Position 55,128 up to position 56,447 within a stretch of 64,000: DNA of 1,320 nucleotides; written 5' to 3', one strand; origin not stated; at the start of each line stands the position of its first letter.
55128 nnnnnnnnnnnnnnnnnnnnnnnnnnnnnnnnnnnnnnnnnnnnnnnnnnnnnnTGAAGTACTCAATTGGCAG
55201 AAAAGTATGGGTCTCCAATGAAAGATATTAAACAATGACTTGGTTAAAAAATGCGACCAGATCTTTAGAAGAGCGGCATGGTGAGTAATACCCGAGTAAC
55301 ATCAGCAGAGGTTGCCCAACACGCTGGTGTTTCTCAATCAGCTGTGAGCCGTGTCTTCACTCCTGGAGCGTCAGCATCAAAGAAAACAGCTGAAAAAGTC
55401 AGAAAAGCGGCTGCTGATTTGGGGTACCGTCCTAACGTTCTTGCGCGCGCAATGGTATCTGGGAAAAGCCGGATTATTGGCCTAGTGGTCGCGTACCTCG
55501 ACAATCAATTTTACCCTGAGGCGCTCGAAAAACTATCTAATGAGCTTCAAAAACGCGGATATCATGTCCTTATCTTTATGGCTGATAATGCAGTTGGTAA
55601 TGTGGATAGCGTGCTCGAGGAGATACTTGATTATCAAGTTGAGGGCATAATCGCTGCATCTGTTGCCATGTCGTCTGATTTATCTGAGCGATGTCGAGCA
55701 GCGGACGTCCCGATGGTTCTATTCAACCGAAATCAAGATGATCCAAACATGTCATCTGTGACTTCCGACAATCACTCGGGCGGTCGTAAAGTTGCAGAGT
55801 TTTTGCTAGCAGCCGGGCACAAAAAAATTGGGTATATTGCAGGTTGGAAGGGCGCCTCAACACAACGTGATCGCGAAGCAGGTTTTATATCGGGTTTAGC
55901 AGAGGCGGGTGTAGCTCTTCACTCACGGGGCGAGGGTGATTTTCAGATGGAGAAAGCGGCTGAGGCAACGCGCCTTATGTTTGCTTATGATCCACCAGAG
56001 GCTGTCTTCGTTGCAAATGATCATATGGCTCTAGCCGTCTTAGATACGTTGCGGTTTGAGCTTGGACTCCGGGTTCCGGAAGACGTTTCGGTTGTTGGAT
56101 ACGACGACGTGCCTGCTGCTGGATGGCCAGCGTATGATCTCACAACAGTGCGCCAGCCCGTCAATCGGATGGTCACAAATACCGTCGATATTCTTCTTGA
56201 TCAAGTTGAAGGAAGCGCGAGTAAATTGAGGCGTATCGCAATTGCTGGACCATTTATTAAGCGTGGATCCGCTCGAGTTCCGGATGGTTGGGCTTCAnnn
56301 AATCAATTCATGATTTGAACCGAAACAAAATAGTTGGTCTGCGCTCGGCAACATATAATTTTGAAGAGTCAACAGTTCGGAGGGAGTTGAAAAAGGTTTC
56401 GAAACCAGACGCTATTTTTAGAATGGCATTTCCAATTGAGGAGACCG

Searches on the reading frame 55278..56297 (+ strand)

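Call 61: search_protein_families(library=pfam, proteins=[window:55278-56297:+], max_evalue=0.00001)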
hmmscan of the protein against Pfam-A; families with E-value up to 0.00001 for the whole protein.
window:55278-56297:+ (340 aa): 4 families
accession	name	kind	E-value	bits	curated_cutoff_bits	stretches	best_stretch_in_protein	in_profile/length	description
PF13377.12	Peripla_BP_3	-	5e-30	105.2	26.5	1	173-331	1-166/167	Periplasmic binding protein-like domain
PF00532.27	Peripla_BP_1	-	1.5e-21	77.6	22.2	1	66-326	3-277/281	Periplasmic binding proteins and sugar binding domain of LacI family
PF13407.12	Peripla_BP_4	-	4.2e-19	69.5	35.1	1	67-280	1-221/258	Periplasmic binding protein domain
PF00356.27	LacI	-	7.9e-11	42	27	1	11-53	4-46/46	Bacterial regulatory proteins, lacI family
